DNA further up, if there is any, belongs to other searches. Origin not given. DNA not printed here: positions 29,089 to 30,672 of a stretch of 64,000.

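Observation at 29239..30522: Intact hisD embedded in a metal-efflux operon between czcA and nreB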

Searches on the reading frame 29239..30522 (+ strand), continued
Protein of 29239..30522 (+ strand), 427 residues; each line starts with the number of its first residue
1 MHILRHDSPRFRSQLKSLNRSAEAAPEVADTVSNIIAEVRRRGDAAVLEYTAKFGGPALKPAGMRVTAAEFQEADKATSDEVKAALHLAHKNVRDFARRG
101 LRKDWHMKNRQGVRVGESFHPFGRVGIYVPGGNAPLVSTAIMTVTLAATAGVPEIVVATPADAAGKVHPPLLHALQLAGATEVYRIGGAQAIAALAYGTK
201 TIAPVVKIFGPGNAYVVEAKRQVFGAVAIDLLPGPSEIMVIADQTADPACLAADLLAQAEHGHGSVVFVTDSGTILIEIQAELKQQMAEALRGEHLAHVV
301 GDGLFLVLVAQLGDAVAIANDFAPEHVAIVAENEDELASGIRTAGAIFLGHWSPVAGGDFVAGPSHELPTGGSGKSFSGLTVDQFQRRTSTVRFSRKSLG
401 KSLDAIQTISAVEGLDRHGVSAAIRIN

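Call 47: find_encoding_contigs(protein=P0368, flank=10000, max_places=4)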
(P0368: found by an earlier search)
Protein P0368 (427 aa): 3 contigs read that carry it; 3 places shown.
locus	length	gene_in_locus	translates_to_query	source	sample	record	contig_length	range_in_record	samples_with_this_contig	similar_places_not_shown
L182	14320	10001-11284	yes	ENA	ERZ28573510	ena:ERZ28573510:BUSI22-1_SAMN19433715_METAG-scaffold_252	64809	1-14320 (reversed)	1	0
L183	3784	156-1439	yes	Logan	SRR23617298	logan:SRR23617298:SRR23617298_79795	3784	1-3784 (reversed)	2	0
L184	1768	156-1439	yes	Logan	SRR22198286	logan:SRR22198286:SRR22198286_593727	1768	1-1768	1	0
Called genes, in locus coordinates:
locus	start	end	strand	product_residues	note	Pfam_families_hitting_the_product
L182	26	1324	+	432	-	PF02321:OEP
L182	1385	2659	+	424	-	PF25971:CzcB_N, PF25973:BSH_CzcB, PF25954:Beta-barrel_RND_2 (weak), PF25975:CzcB_C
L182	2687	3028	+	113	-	PF00543:P-II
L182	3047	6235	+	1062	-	PF00873:ACR_tran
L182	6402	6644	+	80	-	-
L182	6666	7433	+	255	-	PF13795:HupE_UreJ_2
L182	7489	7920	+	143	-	-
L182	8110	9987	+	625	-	PF00122:E1-E2_ATPase, PF00702:Hydrolase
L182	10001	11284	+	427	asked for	PF00815:Histidinol_dh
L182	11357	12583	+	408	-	PF05977:MFS_3, PF07690:MFS_1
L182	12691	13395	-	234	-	PF00005:ABC_tran, PF13304:AAA_21 (weak)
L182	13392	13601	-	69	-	-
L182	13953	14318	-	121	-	?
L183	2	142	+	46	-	?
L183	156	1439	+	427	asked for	PF00815:Histidinol_dh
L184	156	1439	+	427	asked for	PF00815:Histidinol_dh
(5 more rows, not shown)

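Call 50: search_dna_similar(query=window:29239-30519:+, collection=plasmids, mode=protein, max_rows=40, max_evalue=1e-30)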
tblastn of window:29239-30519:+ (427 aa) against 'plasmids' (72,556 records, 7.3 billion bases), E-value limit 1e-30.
Records with a match: 385; places in all: 422; records where one place covers at least 80% of the query: 380.
Best place of each record, by identity: <60% 385.
By first word of the organism name: Sinorhizobium 77; Rhizobium 59; Shinella 14; Klebsiella 14; Pseudoalteromonas 14; Azospirillum 12; Leisingera 11; Sulfitobacter 10; Novosphingobium 7; Paracoccus 7; and 80 more.
By predicted mobility (MOB-suite, as given by PLSDB): non-mobilizable 234; conjugative 114; mobilizable 37.
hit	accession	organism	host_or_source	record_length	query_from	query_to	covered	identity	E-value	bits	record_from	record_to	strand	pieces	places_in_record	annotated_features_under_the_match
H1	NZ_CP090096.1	Neorhizobium galegae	Galega,Cell culture,Plant nodule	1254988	4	427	99%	43.9%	1e-83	286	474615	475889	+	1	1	record has no annotation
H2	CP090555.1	Neorhizobium galegae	Galega,Cell culture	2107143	4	427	99%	43.9%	2e-83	286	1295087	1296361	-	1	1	hisD: histidinol dehydrogenase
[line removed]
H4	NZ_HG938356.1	Neorhizobium galegae bv. officinalis bv. officinalis str. ...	Galega officinalis root nodule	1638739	4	427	99%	43.0%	2e-81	280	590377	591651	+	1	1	record has no annotation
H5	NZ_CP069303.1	Shinella sp. PSBB067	monoisolate,Minnesota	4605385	4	427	99%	42.7%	1e-78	272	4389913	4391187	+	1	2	none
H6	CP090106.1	Sinorhizobium meliloti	Medicago,Cell culture,Plant nodule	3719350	18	427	96%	43.8%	2e-81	280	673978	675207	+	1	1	hisD: histidinol dehydrogenase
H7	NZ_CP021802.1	Sinorhizobium meliloti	Medicago sativa,Single Cell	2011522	18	427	96%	43.6%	3e-80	276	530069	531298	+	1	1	none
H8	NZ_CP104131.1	Sinorhizobium sp. K101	Phaseolus vulgaris,cell ...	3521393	18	427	96%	43.3%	4e-81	279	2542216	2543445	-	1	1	none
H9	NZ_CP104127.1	Sinorhizobium sp. M103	Phaseolus vulgaris,cell ...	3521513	18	427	96%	43.3%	4e-81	279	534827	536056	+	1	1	none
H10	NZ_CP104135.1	Sinorhizobium sp. C101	Phaseolus vulgaris,cell ...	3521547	18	427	96%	43.3%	4e-81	279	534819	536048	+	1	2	none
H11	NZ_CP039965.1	Pseudorhodobacter turbinis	single bacterial isolate,Turban shell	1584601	4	427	99%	41.2%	5e-76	265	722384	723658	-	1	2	record has no annotation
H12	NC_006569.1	Ruegeria pomeroyi DSS-3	-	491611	2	427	100%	40.8%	9e-72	252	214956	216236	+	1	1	hisD: histidinol dehydrogenase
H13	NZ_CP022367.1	Azospirillum sp. TSH58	single cell,paddy soils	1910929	4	426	99%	41.0%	8e-76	264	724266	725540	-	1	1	record has no annotation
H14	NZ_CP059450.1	Azospirillum brasilense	Prokaryotes,soil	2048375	4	426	99%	40.8%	3e-74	259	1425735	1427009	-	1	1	none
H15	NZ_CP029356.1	Azospirillum thermophilum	cell culture,hot spring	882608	18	427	96%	42.0%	4e-72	253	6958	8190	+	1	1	hisD: histidinol dehydrogenase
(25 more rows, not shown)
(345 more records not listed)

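Call 61: search_protein_families(library=ncbifam, proteins=[L001:4466-6331:+, L005:11367-13343:+, L001:6359-7693:+, L002:8048-8818:+, L002:8894-9307:+, L002:9578-9964:+, L010:7616-8020:+, L005:9353-9946:+, L005:8815-9282:+, L012:1722-2114:+], max_evalue=0.001)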
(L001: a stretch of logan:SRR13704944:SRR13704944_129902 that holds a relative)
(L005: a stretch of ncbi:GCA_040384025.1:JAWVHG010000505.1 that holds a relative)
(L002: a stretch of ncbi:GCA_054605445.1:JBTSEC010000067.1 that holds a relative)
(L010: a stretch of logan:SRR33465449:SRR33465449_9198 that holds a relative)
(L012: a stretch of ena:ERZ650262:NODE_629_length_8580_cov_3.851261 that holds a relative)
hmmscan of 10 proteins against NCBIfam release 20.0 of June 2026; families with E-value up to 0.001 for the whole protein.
L001:4466-6331:+ (621 aa): 21 families
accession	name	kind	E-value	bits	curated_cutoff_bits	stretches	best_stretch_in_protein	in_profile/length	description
TIGR01525.1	ATPase-IB_hvy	subfamily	4.3e-159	531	346.25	1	74-614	2-560/560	heavy metal translocating P-type ATPase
TIGR01512.1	ATPase-IB2_Cd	subfamily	6.8e-134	447.2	313.5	1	74-616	2-494/494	cadmium family heavy metal-translocating P-type ATPase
TIGR01511.1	ATPase-IB1_Cu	subfamily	1.6e-117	393.6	397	1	88-614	41-541/542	copper-translocating P-type ATPase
NF008262.1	PRK11033.1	equivalog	4.8e-111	372.4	1005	1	51-618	156-731/731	zinc/cadmium/mercury/lead-transporting ATPase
NF007952.0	PRK10671.1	equivalog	4.8e-106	355.8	1316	1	90-587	290-803/838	copper-exporting P-type ATPase CopA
NF033775.1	P_type_ZntA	exception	4.5e-101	339.3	1240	1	48-617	158-731/732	Zn(II)/Cd(II)/Pb(II) translocating P-type ATPase ZntA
TIGR01494.1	ATPase_P-type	subfamily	2.5e-72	243.9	62.3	1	96-586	2-461/478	HAD-IC family P-type ATPase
TIGR01647.1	ATPase-IIIA_H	equivalog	1.4e-54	185.5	615.5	2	76-371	41-347/755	plasma-membrane proton-efflux P-type ATPase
TIGR01497.1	kdpB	equivalog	3.5e-54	184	527.9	1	91-553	68-556/675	potassium-transporting ATPase subunit KdpB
NF010609.0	PRK14010.1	equivalog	7.4e-43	146.7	1323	2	421-549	421-547/673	K(+)-transporting ATPase subunit B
TIGR01522.1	ATPase-IIA2_Ca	equivalog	5.8e-38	130.2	798.3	3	489-569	572-652/854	calcium-transporting P-type ATPase, PMR1-type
TIGR01517.1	ATPase-IIB_Ca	equivalog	3.2e-37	128.2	507.05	2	488-576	611-698/882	calcium-translocating P-type ATPase, PMCA-type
TIGR01657.1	P-ATPase-V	hypoth_equivalog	1.7e-29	102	618.25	3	85-187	188-291/1055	ATP13A2 family polyamine export P-type ATPase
TIGR01116.1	ATPase-IIA1_Ca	equivalog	1.4e-28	99.5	703.4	2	432-568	457-606/799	calcium-translocating P-type ATPase, SERCA-type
TIGR01106.1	ATPase-IIC_X-K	subfamily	2.5e-28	98.5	946.1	2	93-325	107-358/997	Na,H/K antiporter P-type ATPase subunit alpha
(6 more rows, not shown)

L005:11367-13343:+ (658 aa): 20 families
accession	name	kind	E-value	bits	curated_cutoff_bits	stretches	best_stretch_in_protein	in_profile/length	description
TIGR01525.1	ATPase-IB_hvy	subfamily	3.3e-177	590.8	346.25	1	85-646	1-560/560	heavy metal translocating P-type ATPase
NF008262.1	PRK11033.1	equivalog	8.3e-176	586.5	1005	1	52-649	144-730/731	zinc/cadmium/mercury/lead-transporting ATPase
NF033775.1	P_type_ZntA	exception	8.1e-160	533.5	1240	1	54-649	151-731/732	Zn(II)/Cd(II)/Pb(II) translocating P-type ATPase ZntA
TIGR01512.1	ATPase-IB2_Cd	subfamily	4.5e-154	513.8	313.5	2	86-425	2-306/494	cadmium family heavy metal-translocating P-type ATPase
NF007952.0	PRK10671.1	equivalog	5.7e-118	395.3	1316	1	53-615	223-793/838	copper-exporting P-type ATPase CopA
TIGR01511.1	ATPase-IB1_Cu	subfamily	3.2e-116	389.4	397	1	70-646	5-541/542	copper-translocating P-type ATPase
TIGR01494.1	ATPase_P-type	subfamily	3.3e-81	273.1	62.3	1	109-622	3-464/478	HAD-IC family P-type ATPase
TIGR01497.1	kdpB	equivalog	3.1e-58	197.4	527.9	1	115-609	80-579/675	potassium-transporting ATPase subunit KdpB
NF010609.0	PRK14010.1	equivalog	1.3e-49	169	1323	1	119-610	83-575/673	K(+)-transporting ATPase subunit B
TIGR01647.1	ATPase-IIIA_H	equivalog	1.5e-47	162.3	615.5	2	85-518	38-485/755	plasma-membrane proton-efflux P-type ATPase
TIGR01517.1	ATPase-IIB_Ca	equivalog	9.4e-39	133.3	507.05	3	533-620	622-709/882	calcium-translocating P-type ATPase, PMCA-type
TIGR01522.1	ATPase-IIA2_Ca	equivalog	4.3e-33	114.1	798.3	3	522-615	572-665/854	calcium-transporting P-type ATPase, PMR1-type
TIGR01523.1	ATPase-IID_K-Na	equivalog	1.1e-30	106.1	645.05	3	521-606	675-761/997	potassium/sodium efflux P-type ATPase, fungal-type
TIGR01116.1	ATPase-IIA1_Ca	equivalog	2.4e-30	105.3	703.4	2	437-596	428-601/799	calcium-translocating P-type ATPase, SERCA-type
TIGR01524.1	ATPase-IIIB_Mg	equivalog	1.4e-26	92.7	610.75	2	85-378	71-380/867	magnesium-translocating P-type ATPase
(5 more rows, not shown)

L001:6359-7693:+ (444 aa): 1 family
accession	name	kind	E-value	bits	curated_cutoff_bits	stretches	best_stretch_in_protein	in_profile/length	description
NF007454.0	PRK10019.1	subfamily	4.8e-109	363.9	195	2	280-439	125-282/283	nickel/cobalt efflux transporter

L002:8048-8818:+ (256 aa): 0 families

L002:8894-9307:+ (137 aa): 0 families

L002:9578-9964:+ (128 aa): 0 families

L010:7616-8020:+ (134 aa): 5 families
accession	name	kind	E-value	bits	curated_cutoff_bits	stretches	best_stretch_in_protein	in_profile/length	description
NF006749.0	PRK09272.1-2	subfamily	2.6e-36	124.3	119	1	1-114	1-114/116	hypothetical protein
NF006751.0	PRK09272.1-4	subfamily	2.9e-28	98.7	154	1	2-111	2-110/116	hypothetical protein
NF006750.0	PRK09272.1-3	equivalog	5.6e-15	55.7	101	1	4-104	3-103/112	hypothetical protein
NF006752.0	PRK09272.1-5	equivalog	2.6e-13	50.2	162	1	4-87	3-87/110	hypothetical protein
NF006748.0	PRK09272.1-1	equivalog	3.3e-09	37.4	181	1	2-66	1-66/109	hypothetical protein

L005:9353-9946:+ (197 aa): 2 families
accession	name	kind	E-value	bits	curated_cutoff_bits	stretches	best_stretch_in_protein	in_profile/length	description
NF011622.0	PRK15048.1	equivalog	4e-05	23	900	1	56-126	191-261/553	methyl-accepting chemotaxis protein II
NF008025.0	PRK10755.1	equivalog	0.00038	19.2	314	1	64-134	76-144/362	two-component system sensor histidine kinase PmrB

L005:8815-9282:+ (155 aa): 0 families

L012:1722-2114:+ (130 aa): 0 families

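Call 69: list_cluster_members(proteins=[P0002, P0003, P0005, P0006, P0007, P0008, P0009, P0010, P0012, P0013])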
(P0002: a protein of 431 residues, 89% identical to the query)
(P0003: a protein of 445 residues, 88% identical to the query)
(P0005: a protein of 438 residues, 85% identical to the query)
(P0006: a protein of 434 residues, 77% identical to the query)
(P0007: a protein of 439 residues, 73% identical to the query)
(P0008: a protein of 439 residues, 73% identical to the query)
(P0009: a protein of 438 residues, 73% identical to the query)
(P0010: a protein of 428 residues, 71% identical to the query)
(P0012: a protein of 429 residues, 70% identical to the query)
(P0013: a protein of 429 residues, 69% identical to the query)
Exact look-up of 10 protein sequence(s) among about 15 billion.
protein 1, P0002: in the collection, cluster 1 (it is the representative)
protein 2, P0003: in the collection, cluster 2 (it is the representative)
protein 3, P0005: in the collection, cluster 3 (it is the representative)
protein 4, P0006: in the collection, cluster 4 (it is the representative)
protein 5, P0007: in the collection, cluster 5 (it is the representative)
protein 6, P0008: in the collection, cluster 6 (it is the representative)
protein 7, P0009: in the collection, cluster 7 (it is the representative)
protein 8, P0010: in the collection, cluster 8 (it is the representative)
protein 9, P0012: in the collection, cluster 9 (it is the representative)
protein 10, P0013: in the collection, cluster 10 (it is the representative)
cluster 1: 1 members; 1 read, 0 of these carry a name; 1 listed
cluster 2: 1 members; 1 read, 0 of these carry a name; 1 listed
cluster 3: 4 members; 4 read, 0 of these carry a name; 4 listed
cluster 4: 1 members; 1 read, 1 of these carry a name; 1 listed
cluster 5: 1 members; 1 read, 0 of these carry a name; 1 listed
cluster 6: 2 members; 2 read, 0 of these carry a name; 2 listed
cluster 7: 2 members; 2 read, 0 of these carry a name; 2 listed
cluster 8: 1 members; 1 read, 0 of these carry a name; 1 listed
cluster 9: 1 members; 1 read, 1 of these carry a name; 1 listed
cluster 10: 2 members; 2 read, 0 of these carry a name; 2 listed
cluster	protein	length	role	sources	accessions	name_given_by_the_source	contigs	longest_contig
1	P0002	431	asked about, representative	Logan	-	-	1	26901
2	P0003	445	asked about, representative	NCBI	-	-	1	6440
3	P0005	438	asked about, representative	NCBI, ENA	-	-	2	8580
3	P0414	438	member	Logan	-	-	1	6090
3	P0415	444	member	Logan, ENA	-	-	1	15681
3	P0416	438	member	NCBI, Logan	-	-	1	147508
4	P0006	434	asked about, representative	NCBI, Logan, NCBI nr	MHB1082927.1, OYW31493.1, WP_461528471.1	MAG: histidinol dehydrogenase [Prosthecobacter sp.] | MAG: histidinol dehydrogenase [Chthoniobacter sp. 12-60-6]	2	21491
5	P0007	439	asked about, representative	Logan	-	-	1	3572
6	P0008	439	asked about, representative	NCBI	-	-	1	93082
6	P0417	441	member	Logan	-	-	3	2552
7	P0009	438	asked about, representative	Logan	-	-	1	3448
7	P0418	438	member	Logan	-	-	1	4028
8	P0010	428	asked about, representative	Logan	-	-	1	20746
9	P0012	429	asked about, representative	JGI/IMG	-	histidinol dehydrogenase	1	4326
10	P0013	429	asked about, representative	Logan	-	-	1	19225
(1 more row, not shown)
